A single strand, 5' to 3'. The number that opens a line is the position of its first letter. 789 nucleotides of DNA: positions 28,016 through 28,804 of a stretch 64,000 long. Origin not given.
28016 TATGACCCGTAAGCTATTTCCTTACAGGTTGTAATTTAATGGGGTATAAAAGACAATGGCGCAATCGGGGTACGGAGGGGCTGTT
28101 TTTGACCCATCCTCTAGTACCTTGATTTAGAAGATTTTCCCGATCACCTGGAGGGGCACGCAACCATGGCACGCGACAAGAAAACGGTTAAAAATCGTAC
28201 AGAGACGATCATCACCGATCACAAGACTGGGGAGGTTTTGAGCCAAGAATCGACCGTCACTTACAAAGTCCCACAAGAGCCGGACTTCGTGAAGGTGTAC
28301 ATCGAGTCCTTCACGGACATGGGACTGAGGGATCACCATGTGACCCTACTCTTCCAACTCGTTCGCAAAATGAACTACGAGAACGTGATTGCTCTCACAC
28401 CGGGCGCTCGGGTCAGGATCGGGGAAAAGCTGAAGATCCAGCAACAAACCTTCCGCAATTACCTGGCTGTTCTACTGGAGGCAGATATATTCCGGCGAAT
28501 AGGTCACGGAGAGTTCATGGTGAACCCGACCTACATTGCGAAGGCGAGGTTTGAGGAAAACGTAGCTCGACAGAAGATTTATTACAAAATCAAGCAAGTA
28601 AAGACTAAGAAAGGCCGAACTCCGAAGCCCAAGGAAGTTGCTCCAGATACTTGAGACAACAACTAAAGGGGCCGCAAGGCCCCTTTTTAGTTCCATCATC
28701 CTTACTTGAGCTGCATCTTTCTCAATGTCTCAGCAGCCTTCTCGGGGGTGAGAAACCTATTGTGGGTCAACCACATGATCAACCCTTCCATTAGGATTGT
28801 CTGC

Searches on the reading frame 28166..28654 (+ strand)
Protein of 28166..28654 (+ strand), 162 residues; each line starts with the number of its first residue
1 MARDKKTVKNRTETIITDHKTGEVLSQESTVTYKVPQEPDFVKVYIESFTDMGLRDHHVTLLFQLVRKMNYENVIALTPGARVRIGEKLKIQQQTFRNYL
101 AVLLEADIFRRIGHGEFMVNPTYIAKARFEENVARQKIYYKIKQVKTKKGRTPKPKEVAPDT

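Call 10: search_protein_families(library=pfam, proteins=[window:28166-28654:+], max_evalue=0.01)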
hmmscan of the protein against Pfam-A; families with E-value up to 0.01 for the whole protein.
window:28166-28654:+ (162 aa): 1 family
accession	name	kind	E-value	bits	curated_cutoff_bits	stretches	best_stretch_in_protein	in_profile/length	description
PF05732.17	RepL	-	2.5e-11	43.8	20.3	1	3-145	3-141/164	Firmicute plasmid replication protein (RepL)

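Call 11: search_protein_families(library=phrogs, proteins=[window:28166-28654:+], max_evalue=0.01)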
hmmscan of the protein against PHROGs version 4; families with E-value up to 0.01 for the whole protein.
window:28166-28654:+ (162 aa): 1 family
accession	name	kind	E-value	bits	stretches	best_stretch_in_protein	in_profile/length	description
phrog_9501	-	unknown function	4e-05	24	1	88-144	101-156/267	-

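Call 14: find_related_loci(query=window:28166-28654:+, collection=viral_contigs, flank=8000)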
Query window:28166-28654:+ (162 aa) in viral_contigs; peptide patterns used: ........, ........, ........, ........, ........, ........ (x = any residue, [..] = any of these).
18 stretches matched a pattern; 1 encode a relative of the query (tblastn E <= 1e-3); 1 distinct loci.
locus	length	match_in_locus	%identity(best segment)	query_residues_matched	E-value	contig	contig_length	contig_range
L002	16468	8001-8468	59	1-156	3e-61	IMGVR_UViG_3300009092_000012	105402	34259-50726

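Call 22: search_dna_similar(query=window:28166-28654:+, collection=phages, mode=protein, max_rows=25)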
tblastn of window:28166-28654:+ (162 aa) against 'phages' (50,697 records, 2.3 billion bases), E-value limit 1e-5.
Records with a match: 10; places in all: 11; records where one place covers at least 80% of the query: 4.
Best place of each record, by identity: <60% 10.
By first word of the organism name: Sodalis 3; Vibrio 3; Pseudoalteromonas 2; Erwinia 1; Klebsiella 1.
By host as written in the record: Vibrio breoganii 3; Sodalis glossinidius str. 'morsitans' 2; Pseudoalteromonas sp. str. H105 2; Erwinia tracheiphila MDcuke 1; Sodalis glossinidius 1; Klebsiella pneumoniae KP13 1.
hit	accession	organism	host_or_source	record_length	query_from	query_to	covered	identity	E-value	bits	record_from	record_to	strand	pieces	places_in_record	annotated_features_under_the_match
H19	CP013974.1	Erwinia phage LS-2018a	Erwinia tracheiphila MDcuke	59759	1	151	93%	28.3%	5e-13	71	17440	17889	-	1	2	record has no annotation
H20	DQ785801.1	Sodalis phage phiSG1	Sodalis glossinidius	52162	11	151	87%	30.3%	2e-16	81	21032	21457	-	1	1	gp23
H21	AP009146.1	Sodalis phage phiSG1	Sodalis glossinidius str. 'morsitans'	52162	11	151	87%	30.3%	2e-16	81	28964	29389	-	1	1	none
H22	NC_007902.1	Sodalis phage phiSG1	Sodalis glossinidius str. 'morsitans'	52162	11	151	87%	30.3%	2e-16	81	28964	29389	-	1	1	none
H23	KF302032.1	Pseudoalteromonas phage HS5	Pseudoalteromonas sp. str. H105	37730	16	126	69%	34.8%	2e-11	66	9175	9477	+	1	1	record has no annotation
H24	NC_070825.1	Pseudoalteromonas phage HS5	Pseudoalteromonas sp. str. H105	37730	16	126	69%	34.8%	2e-11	66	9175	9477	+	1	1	replication/maintenance protein RepL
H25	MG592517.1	Vibrio phage 1.148.O._10N.286.54.A10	Vibrio breoganii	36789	16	129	70%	29.6%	8e-10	62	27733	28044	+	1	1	plasmid replication protein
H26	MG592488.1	Vibrio phage 1.115.A._10N.222.49.B11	Vibrio breoganii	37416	16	129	70%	29.6%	8e-10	62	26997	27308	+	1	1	plasmid replication protein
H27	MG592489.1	Vibrio phage 1.115.B._10N.222.49.B11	Vibrio breoganii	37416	16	129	70%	29.6%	8e-10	62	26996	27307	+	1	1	plasmid replication protein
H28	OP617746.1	Klebsiella phage KP13MC5-1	Klebsiella pneumoniae KP13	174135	20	137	73%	28.3%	4e-9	60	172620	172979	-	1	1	hypothetical protein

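Call 39: search_protein_families(library=pfam, proteins=[L002:8001-8495:+, L002:8594-9121:-, L002:11706-12011:+, L002:13419-14042:+], max_evalue=0.01)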
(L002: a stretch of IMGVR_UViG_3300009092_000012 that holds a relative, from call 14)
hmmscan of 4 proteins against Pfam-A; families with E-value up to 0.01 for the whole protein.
L002:8001-8495:+ (164 aa): 1 family
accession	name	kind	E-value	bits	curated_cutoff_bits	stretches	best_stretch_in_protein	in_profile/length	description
PF05732.17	RepL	-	7.8e-12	45.4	20.3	1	5-158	4-154/164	Firmicute plasmid replication protein (RepL)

L002:8594-9121:- (175 aa): 0 families

L002:11706-12011:+ (101 aa): 1 family
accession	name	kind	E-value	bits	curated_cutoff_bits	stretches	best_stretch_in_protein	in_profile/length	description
PF13744.12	HTH_37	-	2.7e-13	49.9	27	1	19-82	13-76/80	Helix-turn-helix domain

L002:13419-14042:+ (207 aa): 0 families

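Call 40: find_homologous_proteins(query=window:28166-28651:+, max_evalue=0.001)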
Query window:28166-28651:+ (162 aa): 12 proteins with E <= 0.001 among 31 candidates.
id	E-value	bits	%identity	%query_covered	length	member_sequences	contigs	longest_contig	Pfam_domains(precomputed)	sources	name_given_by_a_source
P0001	2.3e-100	351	100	100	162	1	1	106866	PF05732.17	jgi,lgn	jgi:hypothetical protein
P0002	8.9e-85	300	84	100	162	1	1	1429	PF05732.17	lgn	-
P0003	5.3e-59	217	65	94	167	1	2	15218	PF05732.17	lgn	-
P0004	5.7e-57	210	63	97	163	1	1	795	PF05732.17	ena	-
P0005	9.1e-56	206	61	98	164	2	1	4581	PF05732.17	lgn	-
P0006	2.1e-55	205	60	98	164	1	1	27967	PF05732.17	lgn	-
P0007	7.2e-54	200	59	98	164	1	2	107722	PF05732.17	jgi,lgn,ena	-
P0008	1.4e-53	199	61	96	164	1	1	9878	PF05732.17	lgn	-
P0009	1.8e-51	192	61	97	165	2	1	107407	PF05732.17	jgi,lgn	jgi:hypothetical protein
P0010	5.8e-51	190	59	96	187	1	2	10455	PF05732.17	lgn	-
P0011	2.6e-50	188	61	94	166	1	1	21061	PF05732.17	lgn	-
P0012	7.4e-42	161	54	98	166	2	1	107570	PF05732.17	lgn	-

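Call 41: find_encoding_contigs(protein=P0009, flank=9000, max_places=2)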
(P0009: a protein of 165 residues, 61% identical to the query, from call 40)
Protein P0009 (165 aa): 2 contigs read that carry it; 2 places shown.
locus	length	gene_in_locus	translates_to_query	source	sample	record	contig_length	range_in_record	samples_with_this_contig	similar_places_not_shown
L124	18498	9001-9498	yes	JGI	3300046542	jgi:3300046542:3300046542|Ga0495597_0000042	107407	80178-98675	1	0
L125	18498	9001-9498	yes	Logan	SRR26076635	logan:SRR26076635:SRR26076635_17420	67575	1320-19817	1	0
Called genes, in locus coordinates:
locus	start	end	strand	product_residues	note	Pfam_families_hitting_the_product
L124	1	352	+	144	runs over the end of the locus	PF07486:Hydrolase_2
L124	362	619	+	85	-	PF25612:DUF7940 (weak)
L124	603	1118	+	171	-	-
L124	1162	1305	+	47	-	-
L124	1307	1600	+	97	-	-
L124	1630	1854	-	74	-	-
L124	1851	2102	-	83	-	PF07927:HicA_toxin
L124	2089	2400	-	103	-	-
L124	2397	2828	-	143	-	-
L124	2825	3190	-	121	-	-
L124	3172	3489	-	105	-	-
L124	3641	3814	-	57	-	-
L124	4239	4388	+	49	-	-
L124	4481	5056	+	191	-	-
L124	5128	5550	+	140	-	-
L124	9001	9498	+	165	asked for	PF05732:RepL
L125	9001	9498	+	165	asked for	PF05732:RepL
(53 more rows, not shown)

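Call 42: find_encoding_contigs(protein=P0012, flank=9000, max_places=2)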
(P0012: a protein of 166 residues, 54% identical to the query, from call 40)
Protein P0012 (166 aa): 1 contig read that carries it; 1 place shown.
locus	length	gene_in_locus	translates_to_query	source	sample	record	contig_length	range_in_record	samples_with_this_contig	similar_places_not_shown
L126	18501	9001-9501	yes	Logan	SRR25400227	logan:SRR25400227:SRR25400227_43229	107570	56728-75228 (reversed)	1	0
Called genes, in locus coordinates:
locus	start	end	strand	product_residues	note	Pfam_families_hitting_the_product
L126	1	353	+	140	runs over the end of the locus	PF07486:Hydrolase_2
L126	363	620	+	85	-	PF25612:DUF7940 (weak)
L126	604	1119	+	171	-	-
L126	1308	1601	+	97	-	-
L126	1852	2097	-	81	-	PF07927:HicA_toxin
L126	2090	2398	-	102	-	-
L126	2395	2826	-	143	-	-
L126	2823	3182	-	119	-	-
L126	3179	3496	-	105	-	-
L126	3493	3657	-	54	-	-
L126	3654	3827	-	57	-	-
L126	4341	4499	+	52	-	PF23876:DUF7230 (weak)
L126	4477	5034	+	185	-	-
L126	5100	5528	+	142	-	-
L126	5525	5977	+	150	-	-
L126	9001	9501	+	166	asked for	PF05732:RepL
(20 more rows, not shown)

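Call 43: find_encoding_contigs(protein=P0006, flank=9000, max_places=2)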
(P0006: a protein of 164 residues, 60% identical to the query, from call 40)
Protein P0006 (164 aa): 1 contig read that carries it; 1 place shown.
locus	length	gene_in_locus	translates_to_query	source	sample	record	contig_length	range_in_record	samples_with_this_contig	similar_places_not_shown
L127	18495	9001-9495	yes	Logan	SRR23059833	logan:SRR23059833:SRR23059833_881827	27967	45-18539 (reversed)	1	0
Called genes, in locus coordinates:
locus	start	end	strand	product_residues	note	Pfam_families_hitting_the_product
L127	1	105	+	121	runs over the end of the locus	PF07087:DUF1353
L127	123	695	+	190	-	PF00959:Phage_lysozyme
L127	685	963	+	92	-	-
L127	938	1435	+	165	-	-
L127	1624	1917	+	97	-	-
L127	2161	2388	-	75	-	-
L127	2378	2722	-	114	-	-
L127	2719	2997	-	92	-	-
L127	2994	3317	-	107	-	-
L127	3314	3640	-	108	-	-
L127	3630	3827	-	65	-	-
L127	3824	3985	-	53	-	-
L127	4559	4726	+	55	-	-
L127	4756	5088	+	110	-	-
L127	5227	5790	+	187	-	-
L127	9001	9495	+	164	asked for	PF05732:RepL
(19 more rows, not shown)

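Call 44: find_encoding_contigs(protein=P0011, flank=9000, max_places=2)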
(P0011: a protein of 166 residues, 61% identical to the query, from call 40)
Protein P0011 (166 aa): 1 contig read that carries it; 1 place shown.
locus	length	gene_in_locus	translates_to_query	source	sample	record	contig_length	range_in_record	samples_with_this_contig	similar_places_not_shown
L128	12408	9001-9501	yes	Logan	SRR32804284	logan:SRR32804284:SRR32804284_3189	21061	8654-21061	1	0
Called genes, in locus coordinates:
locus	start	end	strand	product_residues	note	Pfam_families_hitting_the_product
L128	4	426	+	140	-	PF07486:Hydrolase_2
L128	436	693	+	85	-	PF25612:DUF7940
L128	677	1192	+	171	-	-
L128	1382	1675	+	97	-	-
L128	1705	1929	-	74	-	-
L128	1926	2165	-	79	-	-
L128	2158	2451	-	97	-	-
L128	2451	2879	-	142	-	-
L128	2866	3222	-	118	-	-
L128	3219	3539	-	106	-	-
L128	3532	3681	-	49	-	-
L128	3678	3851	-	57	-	-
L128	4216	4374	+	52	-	-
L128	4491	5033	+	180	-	-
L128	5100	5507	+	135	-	-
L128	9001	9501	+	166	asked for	PF05732:RepL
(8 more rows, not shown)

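Call 45: find_encoding_contigs(protein=P0003, flank=9000, max_places=2)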
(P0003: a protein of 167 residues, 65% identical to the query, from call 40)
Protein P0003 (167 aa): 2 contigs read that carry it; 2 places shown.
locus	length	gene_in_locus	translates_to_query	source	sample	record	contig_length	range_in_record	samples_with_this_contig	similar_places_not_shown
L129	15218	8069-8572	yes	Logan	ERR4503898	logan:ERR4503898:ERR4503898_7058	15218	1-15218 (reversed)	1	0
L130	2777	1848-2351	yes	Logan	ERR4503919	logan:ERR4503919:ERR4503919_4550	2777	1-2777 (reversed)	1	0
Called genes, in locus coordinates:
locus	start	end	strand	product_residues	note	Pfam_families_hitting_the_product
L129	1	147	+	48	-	?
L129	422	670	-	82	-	-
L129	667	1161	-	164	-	-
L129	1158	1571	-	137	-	-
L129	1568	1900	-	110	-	-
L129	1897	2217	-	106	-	-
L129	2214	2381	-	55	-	-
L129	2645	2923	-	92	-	-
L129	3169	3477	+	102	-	-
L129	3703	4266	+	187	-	-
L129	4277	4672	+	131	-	-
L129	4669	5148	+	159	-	-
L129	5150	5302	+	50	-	-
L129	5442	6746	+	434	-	PF01145:Band_7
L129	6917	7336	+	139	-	-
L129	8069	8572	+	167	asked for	PF05732:RepL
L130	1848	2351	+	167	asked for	PF05732:RepL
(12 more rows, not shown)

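Call 57: get_annotated_region(hit=H24, flank=3000)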
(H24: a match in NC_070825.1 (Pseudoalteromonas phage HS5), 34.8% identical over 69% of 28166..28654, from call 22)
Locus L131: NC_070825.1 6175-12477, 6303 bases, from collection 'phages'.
description: Pseudoalteromonas phage HS5, complete genome.
organism: Pseudoalteromonas phage HS5 (NCBI taxid 1357709)
taxonomy: Viruses; Duplodnaviria; Heunggongvirae; Uroviricota; Caudoviricetes
host: Pseudoalteromonas sp. str. H105; source: seawater; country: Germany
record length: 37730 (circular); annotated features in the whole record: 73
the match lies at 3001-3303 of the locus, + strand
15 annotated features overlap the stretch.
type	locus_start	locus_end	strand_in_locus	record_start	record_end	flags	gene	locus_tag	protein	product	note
CDS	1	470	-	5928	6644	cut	-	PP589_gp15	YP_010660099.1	hypothetical protein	-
CDS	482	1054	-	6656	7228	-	-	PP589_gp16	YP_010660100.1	Erf-like ssDNA annealing protein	-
CDS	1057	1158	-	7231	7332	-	-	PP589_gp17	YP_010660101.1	hypothetical protein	-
CDS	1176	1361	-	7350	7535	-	-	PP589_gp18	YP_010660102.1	transcriptional repressor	-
CDS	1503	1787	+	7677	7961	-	-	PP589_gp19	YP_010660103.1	coil containing protein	-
CDS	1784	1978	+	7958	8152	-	-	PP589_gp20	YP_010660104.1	hypothetical protein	-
CDS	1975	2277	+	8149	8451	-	-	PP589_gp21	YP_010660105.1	hypothetical protein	-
CDS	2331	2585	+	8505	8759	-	-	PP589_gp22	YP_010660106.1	hypothetical protein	-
CDS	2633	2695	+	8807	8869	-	-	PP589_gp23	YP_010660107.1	hypothetical protein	-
CDS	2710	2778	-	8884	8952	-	-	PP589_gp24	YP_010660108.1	hypothetical protein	-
CDS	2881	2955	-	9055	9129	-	-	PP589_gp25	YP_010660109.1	hypothetical protein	-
CDS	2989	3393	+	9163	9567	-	-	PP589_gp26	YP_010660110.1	replication/maintenance protein RepL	-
CDS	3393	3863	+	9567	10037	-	-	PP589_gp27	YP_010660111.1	GIY-YIG nuclease family protein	-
CDS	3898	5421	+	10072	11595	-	-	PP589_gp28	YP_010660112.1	TMhelix containing protein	-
CDS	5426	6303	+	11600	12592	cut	-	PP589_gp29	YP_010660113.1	toprim domain-containing protein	-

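Call 58: get_annotated_region(hit=H20, flank=3000)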
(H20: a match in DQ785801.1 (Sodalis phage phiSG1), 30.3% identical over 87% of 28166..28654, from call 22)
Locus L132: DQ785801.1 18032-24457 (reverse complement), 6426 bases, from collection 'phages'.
description: Sodalis phage phiSG1, complete genome.
organism: Sodalis phage phiSG1 (NCBI taxid 373126)
taxonomy: Viruses; Duplodnaviria; Heunggongvirae; Uroviricota; Caudoviricetes
host: Sodalis glossinidius; source: -; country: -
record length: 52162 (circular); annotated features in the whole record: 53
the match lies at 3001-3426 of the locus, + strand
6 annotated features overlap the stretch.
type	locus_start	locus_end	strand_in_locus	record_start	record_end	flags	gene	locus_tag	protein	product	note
CDS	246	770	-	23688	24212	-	-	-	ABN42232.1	gp25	hypothetical protein; similar to gp21 of pSG3, gp2 of pSG4GA and P47 of APSE-1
CDS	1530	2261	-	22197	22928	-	-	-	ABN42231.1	gp24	hypothetical protein; similar to gp22 of pSG3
CDS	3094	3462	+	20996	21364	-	-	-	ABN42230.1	gp23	hypothetical protein; similar to gp23 of pSG3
CDS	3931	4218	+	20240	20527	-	-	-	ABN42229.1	gp21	hypothetical protein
CDS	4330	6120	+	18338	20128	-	-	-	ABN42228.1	gp20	possible ExoVIII (RecE) protein; similar to proteins from Gifsy and Rac prophages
CDS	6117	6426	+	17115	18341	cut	-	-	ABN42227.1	gp19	RecT-family protein; similar to proteins from Gifsy-1 and Gifsy-2 prophages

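Call 59: get_annotated_region(hit=H25, flank=3000)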
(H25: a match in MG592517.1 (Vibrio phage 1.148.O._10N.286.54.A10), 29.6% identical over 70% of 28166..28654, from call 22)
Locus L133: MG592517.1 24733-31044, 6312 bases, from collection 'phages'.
description: Vibrio phage 1.148.O._10N.286.54.A10, partial genome.
organism: Vibrio phage 1.148.O._10N.286.54.A10 (NCBI taxid 1881207)
taxonomy: Viruses; Duplodnaviria; Heunggongvirae; Uroviricota; Caudoviricetes
host: Vibrio breoganii; source: iron chloride precipitation of 0.2um-filtered seawater, resuspended in oxalate solution; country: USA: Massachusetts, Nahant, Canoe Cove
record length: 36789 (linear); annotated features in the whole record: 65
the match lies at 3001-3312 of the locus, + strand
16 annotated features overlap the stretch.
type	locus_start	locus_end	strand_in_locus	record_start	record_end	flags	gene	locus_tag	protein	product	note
CDS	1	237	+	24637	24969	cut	-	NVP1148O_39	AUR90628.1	coil containing protein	NVP1148O_39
CDS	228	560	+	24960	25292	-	-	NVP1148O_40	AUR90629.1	hypothetical protein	NVP1148O_40; aclame_best_match:protein:vir:99253; tara_best_match:OM-RGC.v1.030530205; cvp_best_match:RF_PEP_423261940; ...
CDS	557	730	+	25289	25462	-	-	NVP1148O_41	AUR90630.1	hypothetical protein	NVP1148O_41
CDS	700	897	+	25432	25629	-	-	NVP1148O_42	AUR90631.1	hypothetical protein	NVP1148O_42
CDS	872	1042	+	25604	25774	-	-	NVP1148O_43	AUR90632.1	hypothetical protein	NVP1148O_43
CDS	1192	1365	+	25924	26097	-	-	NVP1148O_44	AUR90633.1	hypothetical protein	NVP1148O_44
CDS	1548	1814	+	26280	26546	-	-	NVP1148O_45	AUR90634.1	hypothetical protein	NVP1148O_45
CDS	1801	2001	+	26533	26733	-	-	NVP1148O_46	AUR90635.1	hypothetical protein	NVP1148O_46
CDS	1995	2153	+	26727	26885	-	-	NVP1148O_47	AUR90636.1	hypothetical protein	NVP1148O_47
CDS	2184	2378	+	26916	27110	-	-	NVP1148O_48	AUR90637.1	hypothetical protein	NVP1148O_48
CDS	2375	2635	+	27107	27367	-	-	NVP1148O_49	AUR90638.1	hypothetical protein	NVP1148O_49; cvp_best_match:RF_PEP_169257173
CDS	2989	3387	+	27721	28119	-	-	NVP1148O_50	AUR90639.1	plasmid replication protein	NVP1148O_50; tara_best_match:OM-RGC.v1.026206074; InterPro:IPR008813; plasmid replication protein, RepL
CDS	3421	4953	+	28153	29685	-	-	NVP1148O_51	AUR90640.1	TMhelix containing protein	NVP1148O_51; aclame_best_match:protein:proph:161601; tara_best_match:OM-RGC.v1.003381964; ...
CDS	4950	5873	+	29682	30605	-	-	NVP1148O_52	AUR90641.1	DNA primase/helicase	NVP1148O_52; aclame_best_match:protein:proph:161602; tara_best_match:OM-RGC.v1.005660407; ...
CDS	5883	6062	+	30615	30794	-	-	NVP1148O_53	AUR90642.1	hypothetical protein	NVP1148O_53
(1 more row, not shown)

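Call 73: search_protein_representatives(alignment_id=A4)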
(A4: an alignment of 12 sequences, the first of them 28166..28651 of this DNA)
Query: 12 sequences, 165 profile positions. Proteins with E-value up to 0.001 (for the whole library): 1722; up to 1e-10: 532; up to 1e-30: 2. The best 150 are listed.
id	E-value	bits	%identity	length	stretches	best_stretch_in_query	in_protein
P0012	8.7e-74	263.2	-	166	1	1-162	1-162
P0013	8.4e-32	126.6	-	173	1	4-151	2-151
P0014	5.8e-30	120.6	-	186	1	3-142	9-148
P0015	8.4e-30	120.1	-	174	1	4-154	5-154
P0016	1.1e-28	116.4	-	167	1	6-148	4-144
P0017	6.8e-28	113.9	-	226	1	4-141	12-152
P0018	8.8e-28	113.6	-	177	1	1-142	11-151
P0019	1.7e-27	112.6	-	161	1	9-145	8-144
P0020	2.0e-27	112.4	-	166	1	13-159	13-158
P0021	1.0e-26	110.1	-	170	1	4-153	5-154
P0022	8.5e-26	107.1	-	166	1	12-152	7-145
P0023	1.2e-25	106.7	-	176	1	6-150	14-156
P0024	1.4e-25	106.4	-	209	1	13-151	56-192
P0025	1.7e-25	106.1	-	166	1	15-143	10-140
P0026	2.1e-25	105.9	-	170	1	1-140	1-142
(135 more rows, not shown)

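Call 74: find_encoding_contigs(protein=P0013, flank=8000, max_places=2)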
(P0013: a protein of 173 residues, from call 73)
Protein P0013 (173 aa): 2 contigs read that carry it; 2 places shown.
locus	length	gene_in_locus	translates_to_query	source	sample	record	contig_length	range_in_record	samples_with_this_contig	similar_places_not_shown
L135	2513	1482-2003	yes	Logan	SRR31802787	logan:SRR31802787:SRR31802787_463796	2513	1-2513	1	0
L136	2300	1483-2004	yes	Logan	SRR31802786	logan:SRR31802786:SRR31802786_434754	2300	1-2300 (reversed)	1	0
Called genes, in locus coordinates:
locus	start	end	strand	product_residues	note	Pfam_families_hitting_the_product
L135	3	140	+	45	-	?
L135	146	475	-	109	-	-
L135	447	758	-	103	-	-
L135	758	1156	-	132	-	-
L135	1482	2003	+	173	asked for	PF05732:RepL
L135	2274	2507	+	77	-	-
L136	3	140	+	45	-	?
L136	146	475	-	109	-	-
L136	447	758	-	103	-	-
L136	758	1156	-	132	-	-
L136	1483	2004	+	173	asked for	PF05732:RepL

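Call 77: find_encoding_contigs(protein=P0015, flank=6000, max_places=1)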
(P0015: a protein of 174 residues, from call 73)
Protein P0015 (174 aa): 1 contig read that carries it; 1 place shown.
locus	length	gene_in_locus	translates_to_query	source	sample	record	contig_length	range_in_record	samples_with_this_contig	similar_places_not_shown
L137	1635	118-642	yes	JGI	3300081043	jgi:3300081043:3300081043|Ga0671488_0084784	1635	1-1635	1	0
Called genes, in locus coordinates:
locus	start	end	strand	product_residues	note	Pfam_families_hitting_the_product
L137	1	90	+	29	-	?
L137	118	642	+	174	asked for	PF05732:RepL (weak)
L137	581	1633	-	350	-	?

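Call 78: find_encoding_contigs(protein=P0016, flank=6000, max_places=1)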
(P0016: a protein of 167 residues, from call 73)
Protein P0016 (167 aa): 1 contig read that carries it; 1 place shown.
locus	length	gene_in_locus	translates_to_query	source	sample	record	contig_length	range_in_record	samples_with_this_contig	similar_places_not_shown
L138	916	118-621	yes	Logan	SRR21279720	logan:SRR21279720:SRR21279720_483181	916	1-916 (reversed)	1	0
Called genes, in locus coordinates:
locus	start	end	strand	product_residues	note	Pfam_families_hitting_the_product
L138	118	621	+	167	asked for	PF05732:RepL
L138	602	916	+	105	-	?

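Call 80: find_related_loci(query=A4, collection=genome_contigs, flank=8000)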
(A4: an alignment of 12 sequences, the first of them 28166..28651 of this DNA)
Query A4 (162 aa) in genome_contigs; peptide patterns used: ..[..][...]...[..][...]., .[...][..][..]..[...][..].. (x = any residue, [..] = any of these).
21 stretches matched a pattern, but none encodes a relative of the query by tblastn (E <= 1e-3).

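Call 82: search_solved_structures(query=A4, max_evalue=1)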
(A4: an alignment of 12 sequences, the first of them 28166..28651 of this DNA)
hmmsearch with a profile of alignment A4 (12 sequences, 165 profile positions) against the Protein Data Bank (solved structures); distinct sequences matched with E-value up to 1: 2.
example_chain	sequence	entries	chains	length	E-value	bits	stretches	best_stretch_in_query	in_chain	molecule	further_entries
2o3o_A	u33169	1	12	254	0.012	18.7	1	4-79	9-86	YycI protein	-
3jqh_A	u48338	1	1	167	0.047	16.8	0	126-161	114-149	C-type lectin domain family 4 member M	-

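Call 89: predict_structure(alignment_id=A4)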
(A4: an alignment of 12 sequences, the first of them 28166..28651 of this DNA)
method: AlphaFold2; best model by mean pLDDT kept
length: 162 residues; sequences in the alignment: 12
mean_pLDDT: 53.7   pTM: 0.44
mean pLDDT of the five models: 53.7, 47.8, 46.3, 46.2, 41.9
residues with pLDDT >= 90: 0; 70-90: 40; 50-70: 38; < 50: 84
segments of 3 or more residues with pLDDT < 50: 1-14, 16-18, 22-71, 148-162
pLDDT, mean of each block of 10 residues (from residue 1): 34 42 44 33 32 39 43 62 65 75 77 74 59 73 63 45 45
secondary structure, 60 per line:
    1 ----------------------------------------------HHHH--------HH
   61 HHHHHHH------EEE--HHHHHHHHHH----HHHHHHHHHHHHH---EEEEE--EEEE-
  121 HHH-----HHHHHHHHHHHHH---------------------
elements in order: H47-50 H59-67 E74-76 H79-88 H93-105 E109-113 E116-119 H129-141

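Call 93: search_dna_similar(query=window:28166-28654:+, collection=plasmids, mode=protein, max_rows=15)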
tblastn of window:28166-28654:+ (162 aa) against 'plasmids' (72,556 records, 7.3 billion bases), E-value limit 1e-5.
Records with a match: 128; places in all: 131; records where one place covers at least 80% of the query: 37.
Best place of each record, by identity: <60% 128.
By first word of the organism name: Escherichia 65; Arsenophonus 14; Klebsiella 10; Priestia 10; Bacillus 7; Campylobacter 5; Salmonella 4; Aeromonas 3; Shigella 2; Enterobacter 2; and 6 more.
By predicted mobility (MOB-suite, as given by PLSDB): mobilizable 75; non-mobilizable 49; conjugative 4.
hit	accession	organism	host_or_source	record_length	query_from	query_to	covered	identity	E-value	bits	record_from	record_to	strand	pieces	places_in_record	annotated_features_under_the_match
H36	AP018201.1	Scytonema sp. HK-05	-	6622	13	151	86%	35.0%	1e-17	86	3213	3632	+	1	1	hypothetical protein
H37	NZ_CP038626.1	Arsenophonus nasoniae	Nasonia vitripennis,pure culture,whole ...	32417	1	158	98%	30.0%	8e-18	86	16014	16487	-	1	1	replication/maintenance protein RepL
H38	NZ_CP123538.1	Arsenophonus nasoniae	Nasonia vitripennis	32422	1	158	98%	30.0%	8e-18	86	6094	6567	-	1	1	replication/maintenance protein RepL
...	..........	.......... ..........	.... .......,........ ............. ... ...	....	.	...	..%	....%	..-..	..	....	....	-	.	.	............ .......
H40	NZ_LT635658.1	Aeromonas caviae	-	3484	8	139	81%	34.6%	3e-21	96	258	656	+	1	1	replication/maintenance protein RepL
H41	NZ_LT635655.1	Aeromonas veronii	-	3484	8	139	81%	34.6%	3e-21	96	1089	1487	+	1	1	replication/maintenance protein RepL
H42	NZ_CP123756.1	Arsenophonus apicola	Apis mellifera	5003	4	157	95%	29.5%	2e-16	82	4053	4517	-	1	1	replication/maintenance protein RepL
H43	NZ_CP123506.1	Arsenophonus nasoniae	Pachycrepoideus vindemmiae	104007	11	151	87%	31.7%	2e-17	85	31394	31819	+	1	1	replication/maintenance protein RepL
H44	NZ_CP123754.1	Arsenophonus apicola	Apis mellifera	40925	4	137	83%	32.4%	2e-15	79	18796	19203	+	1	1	hypothetical protein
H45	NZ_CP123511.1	Arsenophonus nasoniae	Pachycrepoideus vindemmiae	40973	4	137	83%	32.4%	2e-15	79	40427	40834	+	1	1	hypothetical protein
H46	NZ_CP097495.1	Pseudomonas sp. BYT-5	wastewater treatment tank,soil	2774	13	143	81%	32.8%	4e-18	87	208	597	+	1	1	hypothetical protein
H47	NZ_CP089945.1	Erwinia tracheiphila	Cucumis sativus,cell culture,Infected ...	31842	1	151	93%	28.3%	2e-12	71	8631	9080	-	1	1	replication/maintenance protein RepL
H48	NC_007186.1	Sodalis glossinidius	Glossina palpalis palpalis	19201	11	151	87%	30.3%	8e-16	81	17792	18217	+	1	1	replication/maintenance protein RepL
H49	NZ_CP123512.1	Arsenophonus nasoniae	Pachycrepoideus vindemmiae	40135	18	127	68%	38.7%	6e-18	87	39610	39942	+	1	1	replication/maintenance protein RepL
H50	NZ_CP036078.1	Bacillus mycoides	cell culture,soil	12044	16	154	86%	30.1%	6e-8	58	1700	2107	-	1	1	replication/maintenance protein RepL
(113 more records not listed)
